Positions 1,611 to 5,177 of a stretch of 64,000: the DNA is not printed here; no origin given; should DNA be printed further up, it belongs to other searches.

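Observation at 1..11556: Second, divergent MvhDGA + giant HdrA locus fused into one operon with a NuoE/NuoF-like NAD(P)H module and a five-gene sensory/regulatory cassette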

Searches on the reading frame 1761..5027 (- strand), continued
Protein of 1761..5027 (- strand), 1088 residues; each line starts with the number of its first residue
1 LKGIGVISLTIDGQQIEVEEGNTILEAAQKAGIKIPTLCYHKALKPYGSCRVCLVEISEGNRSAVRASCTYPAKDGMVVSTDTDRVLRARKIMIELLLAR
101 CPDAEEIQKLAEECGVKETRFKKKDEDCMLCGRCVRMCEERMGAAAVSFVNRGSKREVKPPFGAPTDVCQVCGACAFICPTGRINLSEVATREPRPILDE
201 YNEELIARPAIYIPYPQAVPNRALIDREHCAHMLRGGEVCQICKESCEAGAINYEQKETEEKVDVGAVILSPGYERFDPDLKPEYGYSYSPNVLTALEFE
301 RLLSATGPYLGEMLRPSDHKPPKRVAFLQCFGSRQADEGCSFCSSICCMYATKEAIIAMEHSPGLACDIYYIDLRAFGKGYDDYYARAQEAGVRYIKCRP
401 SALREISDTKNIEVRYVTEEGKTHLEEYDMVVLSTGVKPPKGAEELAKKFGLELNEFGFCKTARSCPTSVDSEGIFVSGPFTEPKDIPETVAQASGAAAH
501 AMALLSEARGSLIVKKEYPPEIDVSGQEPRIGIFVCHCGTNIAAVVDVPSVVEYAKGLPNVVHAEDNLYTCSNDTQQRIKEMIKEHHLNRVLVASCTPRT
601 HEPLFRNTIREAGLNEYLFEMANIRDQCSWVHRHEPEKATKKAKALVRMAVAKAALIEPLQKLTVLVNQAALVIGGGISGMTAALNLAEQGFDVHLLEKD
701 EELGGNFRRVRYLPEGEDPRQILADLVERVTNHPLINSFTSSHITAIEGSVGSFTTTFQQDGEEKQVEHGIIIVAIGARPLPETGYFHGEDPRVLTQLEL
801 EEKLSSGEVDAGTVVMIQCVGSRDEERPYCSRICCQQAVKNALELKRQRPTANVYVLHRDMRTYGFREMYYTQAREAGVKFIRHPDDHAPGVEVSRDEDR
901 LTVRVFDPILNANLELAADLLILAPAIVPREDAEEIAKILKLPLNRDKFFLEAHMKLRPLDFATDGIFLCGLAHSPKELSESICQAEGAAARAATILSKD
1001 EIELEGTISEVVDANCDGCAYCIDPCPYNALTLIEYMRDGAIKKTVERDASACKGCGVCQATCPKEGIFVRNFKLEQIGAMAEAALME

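Call 27: find_related_loci(query=A1, collection=genome_contigs, flank=10000)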
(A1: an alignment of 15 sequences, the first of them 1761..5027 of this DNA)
Query A1 (1088 aa) in genome_contigs; peptide patterns used: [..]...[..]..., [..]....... (x = any residue, [..] = any of these).
600 stretches matched a pattern (row limit reached: there are more); 595 encode a relative of the query (tblastn E <= 1e-3); the best 80 are kept; 80 distinct loci.
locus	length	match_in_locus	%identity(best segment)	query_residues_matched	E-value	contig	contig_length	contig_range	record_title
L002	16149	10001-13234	62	6-1086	0e+0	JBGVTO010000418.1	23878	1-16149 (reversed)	MAG: Phycisphaerae bacterium isolate S_218_B3 k127_486942, whole genome shotgun sequence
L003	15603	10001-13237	61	6-1087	0e+0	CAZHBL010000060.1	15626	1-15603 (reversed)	MAG TPA_asm: uncultured Pirellulales bacterium isolate SRP185410_co2_165 genome assembly, contig: NODE_4647_length_15626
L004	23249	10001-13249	57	5-1086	0e+0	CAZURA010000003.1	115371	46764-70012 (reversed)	MAG TPA_asm: uncultured Bacteroides sp. isolate SRP077602_co5_373 genome assembly, contig: NODE_494_length_115371_cov_6.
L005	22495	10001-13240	59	6-1086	0e+0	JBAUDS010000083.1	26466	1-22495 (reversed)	MAG: Thermoanaerobaculia bacterium isolate MFD13100_ilm_asm_bin9 k127_3059, whole genome shotgun sequence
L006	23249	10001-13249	60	6-1086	0e+0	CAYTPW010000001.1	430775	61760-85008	MAG TPA_asm: uncultured bacterium isolate SRP167671_co4_21 genome assembly, contig: NODE_2_length_430775_cov_14.538522,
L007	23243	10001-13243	58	8-1086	0e+0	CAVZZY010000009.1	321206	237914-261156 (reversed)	MAG: uncultured Acidobacteriaceae bacterium isolate MFD05580.bin.1.81 genome assembly, contig: contig_34154, whole genom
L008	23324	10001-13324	54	6-1084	0e+0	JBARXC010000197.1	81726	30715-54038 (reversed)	MAG: bacterium isolate MFD12922_ilm_asm_bin33 k127_156962, whole genome shotgun sequence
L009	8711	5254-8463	54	7-1086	0e+0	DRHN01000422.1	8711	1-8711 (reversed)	MAG TPA_asm: Spirochaetes bacterium isolate HyVt-370 HyVt-370_k145_797391, whole genome shotgun sequence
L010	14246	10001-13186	54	3-1088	0e+0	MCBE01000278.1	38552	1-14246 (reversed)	Candidatus Altiarchaeales archaeon WOR_SM1_SCG NODE_7_length_38552_cov_3689.17_ID_47, whole genome shotgun sequence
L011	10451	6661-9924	50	5-1086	0e+0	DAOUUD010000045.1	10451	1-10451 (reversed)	MAG TPA_asm: Candidatus Cloacimonadota bacterium isolate CSMAG_814 CSMAG_814_k141_281611_length_10451_cov_9.6098, whole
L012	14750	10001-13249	52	7-1086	0e+0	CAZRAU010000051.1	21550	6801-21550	MAG TPA_asm: uncultured bacterium isolate SRP185410_co2_431 genome assembly, contig: NODE_2837_length_21550_cov_5.830426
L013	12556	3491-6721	50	7-1086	0e+0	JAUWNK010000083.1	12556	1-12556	MAG: Desulfobacteraceae bacterium isolate CSMAG_2422 CSMAG_2422_k141_330951_length_12556_cov_22.9610, whole genome shotg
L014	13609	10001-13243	58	8-1086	0e+0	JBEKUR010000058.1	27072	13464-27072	MAG: Terriglobia bacterium isolate SPRUCE 586 SPRUCE_586_58, whole genome shotgun sequence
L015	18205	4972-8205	48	6-1086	0e+0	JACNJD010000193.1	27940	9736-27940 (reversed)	MAG: Candidatus Desulfacyla euxinica NIOZ-UU_NODE_1928_length_27940_cov_42.2507, whole genome shotgun sequence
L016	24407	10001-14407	60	240-1086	0e+0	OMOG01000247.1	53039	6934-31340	Solibacteraceae bacterium SbA4 strain Peat soil MAG SbA4 genome assembly, contig: SBA4_Contig_320, whole genome shotgun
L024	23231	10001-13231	46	6-1080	0e+0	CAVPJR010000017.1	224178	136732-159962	MAG: uncultured delta proteobacterium isolate MFD09964.bin.3.281 genome assembly, contig: contig_3065, whole genome shot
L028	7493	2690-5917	46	6-1080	0e+0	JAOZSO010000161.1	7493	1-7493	MAG: Desulfobacterales bacterium isolate GMC6.metabat2.208 GMC6_13087_length_7493_cov_7.922560, whole genome shotgun seq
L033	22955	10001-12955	51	169-1088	0e+0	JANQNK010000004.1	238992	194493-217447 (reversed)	MAG: Thermoplasmatota archaeon isolate PL23a_bin.111 k99_31952, whole genome shotgun sequence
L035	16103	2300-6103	51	168-1082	0e+0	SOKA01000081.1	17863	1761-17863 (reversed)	MAG: Dehalococcoidia bacterium isolate E44_bin46 NODE_1056_length_17863_cov_47.675651, whole genome shotgun sequence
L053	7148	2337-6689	51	240-1080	0e+0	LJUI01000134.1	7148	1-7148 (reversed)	MAG: candidate division TA06 bacterium SM23_40 WORSMTZ_32792, whole genome shotgun sequence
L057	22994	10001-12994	48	169-1080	0e+0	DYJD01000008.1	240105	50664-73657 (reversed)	MAG TPA_asm: Desulfosudis oleivorans isolate FI88_2_51_70 Afr_mines_FI88_35_length_240105_cov_30_549577, whole genome sh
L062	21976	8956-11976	46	169-1088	0e+0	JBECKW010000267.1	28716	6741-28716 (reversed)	MAG: Desulfobacterales bacterium isolate ETDI60 k127_176519, whole genome shotgun sequence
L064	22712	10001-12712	52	159-1088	0e+0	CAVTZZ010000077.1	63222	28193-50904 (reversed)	MAG: uncultured delta proteobacterium isolate MFD04408.bin.2.108 genome assembly, contig: contig_85302, whole genome sho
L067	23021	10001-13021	46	158-1080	0e+0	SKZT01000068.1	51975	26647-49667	MAG: Desulfobacteraceae bacterium isolate CSSed162cmB_348 CSSed16-2cmB-534, whole genome shotgun sequence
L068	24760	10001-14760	49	167-1088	0e+0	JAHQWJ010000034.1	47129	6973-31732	MAG: Promethearchaeia archaeon isolate ABR04 NODE_174_length_47129_cov_25, whole genome shotgun sequence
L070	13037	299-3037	48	156-1088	0e+0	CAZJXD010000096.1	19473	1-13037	MAG TPA_asm: uncultured Desulfobacteraceae bacterium isolate SRP323688_co1_280 genome assembly, contig: NODE_4639_length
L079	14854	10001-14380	50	240-1080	0e+0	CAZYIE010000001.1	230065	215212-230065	MAG TPA_asm: uncultured Smithella sp. isolate binchicken_co113_249 genome assembly, contig: NODE_25_length_230065_cov_4.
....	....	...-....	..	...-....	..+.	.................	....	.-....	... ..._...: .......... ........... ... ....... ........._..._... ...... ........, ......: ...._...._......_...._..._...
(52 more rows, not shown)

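Call 48: search_protein_families(library=pfam, proteins=[L006:1735-2901:+, L006:4188-7238:+, L006:16940-17305:+], max_evalue=0.001)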
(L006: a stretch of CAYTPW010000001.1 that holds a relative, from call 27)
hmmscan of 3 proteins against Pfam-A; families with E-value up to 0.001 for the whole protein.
L006:1735-2901:+ (388 aa): 5 families
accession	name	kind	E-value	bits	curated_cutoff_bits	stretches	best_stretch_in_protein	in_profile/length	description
PF13187.11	Fer4_9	-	1.9e-06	28.2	27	1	23-81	1-50/52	4Fe-4S dicluster domain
PF13183.11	Fer4_8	-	8.1e-06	26.7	27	1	22-80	3-66/68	4Fe-4S dicluster domain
PF12838.12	Fer4_7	-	2e-05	25.4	27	1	24-80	2-50/52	4Fe-4S dicluster domain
PF13534.11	Fer4_17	-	4.2e-05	24.4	22.2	1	23-81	1-59/61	4Fe-4S dicluster domain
PF13237.11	Fer4_10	-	0.00013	22.3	25.5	0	65-87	6-31/53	4Fe-4S dicluster domain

L006:4188-7238:+ (1016 aa): 14 families
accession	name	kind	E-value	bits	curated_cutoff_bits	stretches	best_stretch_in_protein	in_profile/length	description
PF01512.22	Complex1_51K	-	5.3e-47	159.9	31.2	1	158-329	1-149/150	Nuo51 FMN-binding domain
PF10589.14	NADH_4Fe-4S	-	4.4e-31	107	23.5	1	440-524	1-85/85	NADH-ubiquinone oxidoreductase-F iron-sulfur binding region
PF07992.20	Pyr_redox_2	-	4e-30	105.7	26.1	1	634-929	2-291/291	Pyridine nucleotide-disulphide oxidoreductase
PF14691.11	Fer4_20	-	1.3e-25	89.9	25.8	1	531-620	20-112/113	Dihydroprymidine dehydrogenase domain II, 4Fe-4S cluster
PF13738.12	Pyr_redox_3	-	3.7e-15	56.4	30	1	723-913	130-305/305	Pyridine nucleotide-disulphide oxidoreductase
PF00070.33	Pyr_redox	-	2.2e-12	47.8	22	1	764-836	1-78/82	Pyridine nucleotide-disulphide oxidoreductase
PF13450.12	NAD_binding_8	-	1.6e-09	38.3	21.9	1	637-670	1-34/68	NAD(P)-binding Rossmann-like domain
PF01946.23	Thi4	-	5.8e-08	32.7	26.2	1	627-674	12-60/235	Thi4 family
PF10531.15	SLBB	-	2.1e-07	31.1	27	1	353-402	2-54/55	SLBB domain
PF12831.13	FAD_oxidored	-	6.8e-06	26.1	27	0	635-674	2-41/416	FAD dependent oxidoreductase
PF01266.30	DAO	-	1.8e-05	24.9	27.9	1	634-669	1-37/353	FAD dependent oxidoreductase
PF01494.25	FAD_binding_3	-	4.6e-05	23.2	22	0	634-666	3-35/349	FAD binding domain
PF22461.2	SLBB_2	-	0.00016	22.1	27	1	353-398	3-49/79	SLBB domain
PF00890.30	FAD_binding_2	-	0.00048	19.9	20.4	0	635-669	2-36/414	FAD binding domain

L006:16940-17305:+ (121 aa): 6 families
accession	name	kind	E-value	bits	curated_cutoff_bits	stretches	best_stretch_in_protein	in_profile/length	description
PF01022.26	HTH_5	-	1.2e-09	38.3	22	1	44-87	5-47/47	Bacterial regulatory protein, arsR family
PF12802.13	MarR_2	-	3.9e-06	27.4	27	1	41-90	5-55/61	MarR family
PF24034.1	DUF7343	-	9.3e-06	25.9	27.6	1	46-91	8-54/62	Domain of unknown function (DUF7343)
PF01047.28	MarR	-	1.4e-05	25.3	24.6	1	44-90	6-52/59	MarR family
PF01325.25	Fe_dep_repress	-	0.00016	22.3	26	1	44-89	10-56/60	Iron dependent repressor, N-terminal DNA binding domain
PF13412.12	HTH_24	-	0.00027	20.9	21.9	1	44-86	6-48/48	Winged helix-turn-helix DNA-binding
